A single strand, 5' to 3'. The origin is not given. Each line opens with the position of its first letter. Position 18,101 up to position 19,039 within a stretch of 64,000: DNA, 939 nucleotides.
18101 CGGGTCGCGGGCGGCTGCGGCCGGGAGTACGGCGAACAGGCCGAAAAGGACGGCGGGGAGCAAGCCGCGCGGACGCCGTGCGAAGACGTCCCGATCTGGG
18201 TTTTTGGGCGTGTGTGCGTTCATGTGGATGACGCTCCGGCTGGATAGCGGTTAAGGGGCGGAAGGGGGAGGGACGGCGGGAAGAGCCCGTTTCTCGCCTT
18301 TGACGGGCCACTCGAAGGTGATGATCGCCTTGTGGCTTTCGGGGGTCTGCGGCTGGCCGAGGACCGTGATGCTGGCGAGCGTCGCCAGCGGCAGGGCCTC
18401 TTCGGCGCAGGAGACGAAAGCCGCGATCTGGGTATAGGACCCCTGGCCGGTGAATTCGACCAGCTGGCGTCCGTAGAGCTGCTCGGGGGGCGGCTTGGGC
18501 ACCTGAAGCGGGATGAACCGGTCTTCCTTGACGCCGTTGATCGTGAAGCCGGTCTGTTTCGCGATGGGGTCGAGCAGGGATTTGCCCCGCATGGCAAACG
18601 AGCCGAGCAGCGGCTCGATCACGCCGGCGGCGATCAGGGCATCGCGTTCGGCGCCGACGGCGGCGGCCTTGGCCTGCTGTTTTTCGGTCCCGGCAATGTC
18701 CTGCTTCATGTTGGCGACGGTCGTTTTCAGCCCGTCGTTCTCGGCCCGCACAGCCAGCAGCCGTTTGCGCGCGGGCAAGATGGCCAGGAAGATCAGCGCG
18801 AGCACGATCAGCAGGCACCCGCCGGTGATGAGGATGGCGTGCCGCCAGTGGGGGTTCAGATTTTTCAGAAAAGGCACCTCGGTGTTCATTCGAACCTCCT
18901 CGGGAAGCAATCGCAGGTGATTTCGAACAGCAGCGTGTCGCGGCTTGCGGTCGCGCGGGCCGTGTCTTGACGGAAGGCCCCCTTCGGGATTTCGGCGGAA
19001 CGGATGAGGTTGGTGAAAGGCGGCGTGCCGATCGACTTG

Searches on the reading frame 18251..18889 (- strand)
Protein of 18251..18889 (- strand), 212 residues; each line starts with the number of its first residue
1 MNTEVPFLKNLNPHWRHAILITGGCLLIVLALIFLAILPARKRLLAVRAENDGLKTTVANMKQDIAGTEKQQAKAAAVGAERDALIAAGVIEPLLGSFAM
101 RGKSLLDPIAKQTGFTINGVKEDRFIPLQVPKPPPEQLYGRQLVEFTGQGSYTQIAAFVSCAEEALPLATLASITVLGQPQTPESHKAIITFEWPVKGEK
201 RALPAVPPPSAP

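Call 6: search_protein_families(library=pfam, proteins=[window:18251-18889:-], max_evalue=0.001)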
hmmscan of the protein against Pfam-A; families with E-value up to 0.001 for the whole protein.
window:18251-18889:- (212 aa): 0 families

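Call 41: search_protein_families(library=ncbifam, proteins=[window:18251-18889:-], max_evalue=0.01)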
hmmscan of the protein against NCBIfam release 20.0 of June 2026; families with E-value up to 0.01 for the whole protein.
window:18251-18889:- (212 aa): 2 families
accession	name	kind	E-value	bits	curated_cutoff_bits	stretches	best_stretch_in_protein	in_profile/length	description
NF053517.1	HbztTptrPcaK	equivalog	0.00063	18.8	770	1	16-84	172-236/437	4-hydroxybenzoate transporter PcaK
NF040576.1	T2SS_GspM_XpsM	equivalog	0.001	18.8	60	1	20-87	3-73/180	type II secretion system protein GspM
